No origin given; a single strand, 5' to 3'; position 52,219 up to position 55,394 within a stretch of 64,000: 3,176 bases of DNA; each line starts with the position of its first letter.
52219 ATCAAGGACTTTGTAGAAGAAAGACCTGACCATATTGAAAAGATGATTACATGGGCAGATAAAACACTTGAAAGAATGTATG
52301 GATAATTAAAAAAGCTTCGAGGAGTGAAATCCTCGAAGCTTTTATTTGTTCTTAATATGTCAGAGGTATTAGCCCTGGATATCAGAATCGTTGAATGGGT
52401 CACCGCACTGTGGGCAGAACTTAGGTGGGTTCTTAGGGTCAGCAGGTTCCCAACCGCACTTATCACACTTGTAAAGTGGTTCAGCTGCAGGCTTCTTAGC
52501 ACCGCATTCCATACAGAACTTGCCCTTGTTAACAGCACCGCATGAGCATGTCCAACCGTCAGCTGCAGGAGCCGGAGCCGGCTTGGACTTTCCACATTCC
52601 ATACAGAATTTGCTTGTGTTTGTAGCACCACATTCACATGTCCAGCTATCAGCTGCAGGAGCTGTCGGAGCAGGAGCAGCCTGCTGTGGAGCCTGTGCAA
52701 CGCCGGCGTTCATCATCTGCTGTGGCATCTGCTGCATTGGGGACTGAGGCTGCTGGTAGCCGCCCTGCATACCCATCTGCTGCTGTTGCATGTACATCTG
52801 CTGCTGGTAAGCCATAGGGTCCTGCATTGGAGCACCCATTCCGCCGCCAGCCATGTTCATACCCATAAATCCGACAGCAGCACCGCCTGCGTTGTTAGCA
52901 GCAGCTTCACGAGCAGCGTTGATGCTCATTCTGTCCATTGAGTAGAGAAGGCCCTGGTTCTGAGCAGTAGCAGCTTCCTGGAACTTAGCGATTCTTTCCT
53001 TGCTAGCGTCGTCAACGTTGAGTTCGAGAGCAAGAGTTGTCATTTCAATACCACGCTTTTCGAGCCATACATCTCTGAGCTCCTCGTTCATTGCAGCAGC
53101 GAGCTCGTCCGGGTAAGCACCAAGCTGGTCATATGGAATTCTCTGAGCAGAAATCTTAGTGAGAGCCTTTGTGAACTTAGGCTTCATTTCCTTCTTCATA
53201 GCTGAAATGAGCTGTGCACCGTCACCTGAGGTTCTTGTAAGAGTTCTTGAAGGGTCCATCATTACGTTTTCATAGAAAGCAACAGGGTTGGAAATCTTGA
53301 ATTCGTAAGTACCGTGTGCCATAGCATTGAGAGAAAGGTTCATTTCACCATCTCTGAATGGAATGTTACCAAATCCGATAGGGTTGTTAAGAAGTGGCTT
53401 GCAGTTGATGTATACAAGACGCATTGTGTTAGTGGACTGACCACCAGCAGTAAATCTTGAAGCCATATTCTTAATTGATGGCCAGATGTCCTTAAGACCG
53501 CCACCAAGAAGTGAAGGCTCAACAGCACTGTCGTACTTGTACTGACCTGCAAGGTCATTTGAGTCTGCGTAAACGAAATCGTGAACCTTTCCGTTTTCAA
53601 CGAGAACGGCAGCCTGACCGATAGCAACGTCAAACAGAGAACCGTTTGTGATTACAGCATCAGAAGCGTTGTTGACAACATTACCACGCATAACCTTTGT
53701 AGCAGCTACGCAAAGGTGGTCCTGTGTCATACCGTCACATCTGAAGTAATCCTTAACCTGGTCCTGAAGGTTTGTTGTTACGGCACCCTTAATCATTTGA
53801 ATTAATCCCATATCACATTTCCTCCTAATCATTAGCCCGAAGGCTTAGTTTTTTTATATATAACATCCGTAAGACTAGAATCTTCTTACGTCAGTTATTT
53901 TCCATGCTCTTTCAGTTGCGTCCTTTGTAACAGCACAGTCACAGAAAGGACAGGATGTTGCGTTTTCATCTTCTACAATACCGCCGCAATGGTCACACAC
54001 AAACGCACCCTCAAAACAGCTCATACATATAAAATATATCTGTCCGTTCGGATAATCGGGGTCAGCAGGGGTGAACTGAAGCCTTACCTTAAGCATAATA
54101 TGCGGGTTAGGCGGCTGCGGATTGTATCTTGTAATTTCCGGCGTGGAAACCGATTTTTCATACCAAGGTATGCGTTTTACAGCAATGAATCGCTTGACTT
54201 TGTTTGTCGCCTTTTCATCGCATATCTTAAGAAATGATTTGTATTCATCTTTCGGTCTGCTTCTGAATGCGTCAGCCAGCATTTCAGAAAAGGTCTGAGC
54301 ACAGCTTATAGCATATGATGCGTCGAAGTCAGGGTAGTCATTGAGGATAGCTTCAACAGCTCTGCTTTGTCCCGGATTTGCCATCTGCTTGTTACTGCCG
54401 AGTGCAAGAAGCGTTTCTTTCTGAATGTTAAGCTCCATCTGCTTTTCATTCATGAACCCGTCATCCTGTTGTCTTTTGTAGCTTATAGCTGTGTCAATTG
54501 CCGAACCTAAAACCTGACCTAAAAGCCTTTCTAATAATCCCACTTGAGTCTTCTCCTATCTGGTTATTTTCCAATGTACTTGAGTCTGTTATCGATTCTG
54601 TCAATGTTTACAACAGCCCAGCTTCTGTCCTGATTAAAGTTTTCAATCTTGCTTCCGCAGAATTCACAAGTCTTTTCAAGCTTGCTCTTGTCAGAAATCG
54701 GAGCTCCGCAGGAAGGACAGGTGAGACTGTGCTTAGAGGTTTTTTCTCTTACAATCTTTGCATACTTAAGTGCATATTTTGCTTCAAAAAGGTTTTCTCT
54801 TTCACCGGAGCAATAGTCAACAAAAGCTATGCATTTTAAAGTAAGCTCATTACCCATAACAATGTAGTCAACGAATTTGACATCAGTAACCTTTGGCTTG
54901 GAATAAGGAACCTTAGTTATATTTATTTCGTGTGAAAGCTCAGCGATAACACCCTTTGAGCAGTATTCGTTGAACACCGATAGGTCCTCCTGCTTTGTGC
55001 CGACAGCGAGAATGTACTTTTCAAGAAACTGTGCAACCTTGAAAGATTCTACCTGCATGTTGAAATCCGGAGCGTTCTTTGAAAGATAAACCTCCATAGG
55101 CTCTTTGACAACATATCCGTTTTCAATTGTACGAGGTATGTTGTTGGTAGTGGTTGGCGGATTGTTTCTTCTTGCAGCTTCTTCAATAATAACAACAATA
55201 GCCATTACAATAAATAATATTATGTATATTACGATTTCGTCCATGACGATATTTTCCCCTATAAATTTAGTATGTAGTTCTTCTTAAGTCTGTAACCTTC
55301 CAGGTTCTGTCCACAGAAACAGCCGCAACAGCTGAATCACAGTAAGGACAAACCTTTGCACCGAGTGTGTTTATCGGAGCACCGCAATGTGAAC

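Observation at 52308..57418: Self-contained six-gene SPFH plus multi-zinc-ribbon membrane operon (YdjG/YdjI-like core, expanded, no pspA)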

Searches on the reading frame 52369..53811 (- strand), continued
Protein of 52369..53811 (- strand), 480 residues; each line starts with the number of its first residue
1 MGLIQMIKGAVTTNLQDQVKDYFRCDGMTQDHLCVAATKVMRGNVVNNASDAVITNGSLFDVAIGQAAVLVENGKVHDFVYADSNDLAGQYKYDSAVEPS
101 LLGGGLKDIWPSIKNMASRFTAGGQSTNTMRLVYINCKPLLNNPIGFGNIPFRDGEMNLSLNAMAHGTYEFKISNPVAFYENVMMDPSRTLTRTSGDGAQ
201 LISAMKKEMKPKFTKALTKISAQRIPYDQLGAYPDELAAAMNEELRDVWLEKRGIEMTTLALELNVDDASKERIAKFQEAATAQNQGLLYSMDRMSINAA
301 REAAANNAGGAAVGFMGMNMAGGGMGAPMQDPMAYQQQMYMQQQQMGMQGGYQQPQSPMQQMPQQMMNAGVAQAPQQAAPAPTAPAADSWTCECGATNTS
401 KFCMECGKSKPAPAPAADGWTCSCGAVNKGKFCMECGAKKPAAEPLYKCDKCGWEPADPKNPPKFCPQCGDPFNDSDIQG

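Call 80: find_encoding_contigs(protein=P0003, flank=7000, max_places=1)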
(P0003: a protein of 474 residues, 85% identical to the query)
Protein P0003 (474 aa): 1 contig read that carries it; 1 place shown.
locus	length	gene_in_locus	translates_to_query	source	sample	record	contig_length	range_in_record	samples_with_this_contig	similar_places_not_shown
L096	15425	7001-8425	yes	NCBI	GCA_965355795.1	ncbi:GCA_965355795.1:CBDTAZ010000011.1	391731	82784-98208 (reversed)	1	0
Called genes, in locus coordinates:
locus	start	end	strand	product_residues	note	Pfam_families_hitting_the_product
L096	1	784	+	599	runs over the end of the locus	PF08439:Peptidase_M3_N, PF01432:Peptidase_M3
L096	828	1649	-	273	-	PF04909:Amidohydro_2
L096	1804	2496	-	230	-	PF01643:Acyl-ACP_TE, PF13279:4HBT_2 (weak), PF20791:Acyl-ACP_TE_C (weak)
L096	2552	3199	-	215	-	PF04263:TPK_catalytic, PF04265:TPK_B1_binding (weak)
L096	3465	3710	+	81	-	-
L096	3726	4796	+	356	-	-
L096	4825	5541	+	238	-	-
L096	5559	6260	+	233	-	-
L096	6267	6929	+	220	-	-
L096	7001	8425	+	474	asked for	-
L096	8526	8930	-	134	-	PF21629:Bleomycin_resist_prot_dom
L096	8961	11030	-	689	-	PF13290:CHB_HEX_C_1 (weak), PF13287:Fn3_assoc, PF08757:CotH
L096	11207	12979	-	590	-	PF00664:ABC_membrane, PF00005:ABC_tran, PF02463:SMC_N (weak)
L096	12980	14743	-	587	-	PF00664:ABC_membrane, PF00005:ABC_tran, PF02463:SMC_N (faint)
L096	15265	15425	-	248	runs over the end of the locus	PF12746:GNAT_acetyltran, PF13302:Acetyltransf_3 (weak), PF08445:FR47 (weak)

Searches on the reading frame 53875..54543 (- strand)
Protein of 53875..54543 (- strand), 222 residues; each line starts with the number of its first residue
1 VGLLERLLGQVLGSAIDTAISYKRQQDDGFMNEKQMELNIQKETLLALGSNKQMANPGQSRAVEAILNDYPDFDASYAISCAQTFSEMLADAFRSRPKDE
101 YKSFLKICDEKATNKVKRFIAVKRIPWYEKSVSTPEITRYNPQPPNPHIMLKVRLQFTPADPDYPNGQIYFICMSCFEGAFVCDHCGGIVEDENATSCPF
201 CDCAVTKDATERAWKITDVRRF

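Call 3: search_protein_families(library=pfam, proteins=[window:53875-54543:-], max_evalue=1)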
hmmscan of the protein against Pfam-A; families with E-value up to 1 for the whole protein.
window:53875-54543:- (222 aa): 3 families
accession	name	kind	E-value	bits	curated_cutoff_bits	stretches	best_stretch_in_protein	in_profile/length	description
PF14677.12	FANCI_S3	-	0.036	14.2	25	1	61-120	80-141/216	FANCI solenoid 3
PF12760.12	Zn_ribbon_IS1595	-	0.13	12.7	25.4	0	172-188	10-26/46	Transposase zinc-ribbon domain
PF25017.1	zf-C2HC_3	-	0.25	11.8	24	1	180-192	23-35/47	C2HC zinc finger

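Call 4: search_protein_families(library=ncbifam, proteins=[window:53875-54543:-], max_evalue=1)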
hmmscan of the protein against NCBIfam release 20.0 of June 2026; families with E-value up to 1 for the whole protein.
window:53875-54543:- (222 aa): 0 families

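Call 5: search_protein_families(library=padloc, proteins=[window:53875-54543:-], max_evalue=1)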
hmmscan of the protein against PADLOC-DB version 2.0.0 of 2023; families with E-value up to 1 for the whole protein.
window:53875-54543:- (222 aa): 0 families

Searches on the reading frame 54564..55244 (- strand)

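Call 3: search_protein_families(library=pfam, proteins=[window:54564-55244:-], max_evalue=1)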
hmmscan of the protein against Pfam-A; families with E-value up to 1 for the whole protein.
window:54564-55244:- (226 aa): 19 families
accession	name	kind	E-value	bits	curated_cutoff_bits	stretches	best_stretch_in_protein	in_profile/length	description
PF08271.17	Zn_Ribbon_TF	-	4.4e-05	23.4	29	1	175-206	2-35/43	TFIIB zinc-binding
PF06221.18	zf-C2HC5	-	0.0031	17.9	25.8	1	172-205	16-49/54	Putative zinc finger motif, C2HC5-type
PF01155.25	HypA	-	0.0072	16.8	28.9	1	159-212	57-108/112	Hydrogenase/urease nickel incorporation, metallochaperone, hypA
PF23455.1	DUF7129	-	0.016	15.3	30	1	166-183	20-37/45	Domain of unknown function (DUF7129)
PF12773.13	DZR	-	0.019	15.6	27.3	1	169-200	8-34/45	Double zinc ribbon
PF14149.11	YhfH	-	0.02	15.2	27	0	190-202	13-25/37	YhfH-like protein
PF24461.1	DUF7576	-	0.024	14.9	27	0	191-212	18-39/60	Family of unknown function (DUF7576)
PF07191.17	Zn_ribbon_6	-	0.036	14.5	25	1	175-201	2-40/67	Double zinc ribbon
PF13240.11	Zn_Ribbon_1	-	0.05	13.9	25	1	176-199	2-22/23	zinc-ribbon domain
PF24463.1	DUF7577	-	0.051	13.6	28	0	175-182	4-11/27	Domain of unknown function (DUF7577)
PF17032.10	Zn_ribbon_15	-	0.079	14.2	28.9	1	151-202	13-64/73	zinc-ribbon family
PF03119.21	DNA_ligase_ZBD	-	0.093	13.1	25.8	1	175-183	1-9/27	NAD-dependent DNA ligase C4 zinc finger domain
PF13248.11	Zn_ribbon_3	-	0.14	12.1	27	1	175-199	4-25/26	zinc-ribbon domain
PF25207.1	DUF7837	-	0.18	12.2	27.8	0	175-186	7-18/47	Domain of unknown function (DUF7837)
PF13920.12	zf-C3HC4_3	-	0.2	12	27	1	171-202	21-48/49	Zinc finger, C3HC4 type (RING finger)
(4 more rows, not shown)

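Call 4: search_protein_families(library=ncbifam, proteins=[window:54564-55244:-], max_evalue=1)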
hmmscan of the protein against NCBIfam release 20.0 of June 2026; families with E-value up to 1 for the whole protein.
window:54564-55244:- (226 aa): 10 families
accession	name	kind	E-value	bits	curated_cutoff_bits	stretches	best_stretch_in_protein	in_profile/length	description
NF033497.1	rubre_like_arch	subfamily_domain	0.0071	16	32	1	166-182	9-25/34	rubrerythrin-like domain-containing protein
NF045487.1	ASRP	equivalog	0.012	14.3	300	1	160-223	287-349/593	archaea-specific SMC-related protein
NF001605.0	PRK00398.1-2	equivalog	0.019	14.9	63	1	176-200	4-28/43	DNA-directed RNA polymerase subunit P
NF041909.1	HVO_2753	equivalog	0.019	14.8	80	1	167-202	3-38/59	HVO_2753 family zinc finger protein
NF009030.0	PRK12366.1-1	equivalog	0.024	13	1147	1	174-202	679-706/796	replication factor A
TIGR02419.1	C4_traR_proteo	subfamily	0.028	15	59.7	0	159-185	18-44/64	phage/conjugal plasmid C-4 type zinc finger protein, TraR family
TIGR00100.1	hypA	equivalog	0.041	13.9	88.1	1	169-214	66-111/116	hydrogenase maturation nickel metallochaperone HypA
NF051898.1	MBSP1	equivalog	0.14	11.6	320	1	166-199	43-73/289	biosurfactant protein 1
NF003339.0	PRK04351.1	equivalog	0.18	11.4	113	1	151-202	90-144/149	SprT family protein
NF041911.1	HVO_0649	equivalog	0.56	10.1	70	0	166-181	15-30/65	HVO_0649 family zinc finger protein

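Call 5: search_protein_families(library=padloc, proteins=[window:54564-55244:-], max_evalue=1)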
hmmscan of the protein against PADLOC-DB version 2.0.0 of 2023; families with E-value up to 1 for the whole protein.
window:54564-55244:- (226 aa): 4 families
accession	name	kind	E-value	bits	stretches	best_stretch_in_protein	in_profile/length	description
PDLC00930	Cas12u1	-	0.0087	12.9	1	163-211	482-524/533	Cas12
PDLC01039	Csx1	-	0.018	12.7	1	169-214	267-307/315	found elsewhere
PDLC01692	Cas12f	-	0.025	11.4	1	163-212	480-524/532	CAS-V-F; effector__SPE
PDLC03864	LmuB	-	0.062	9.8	1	175-208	365-402/657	-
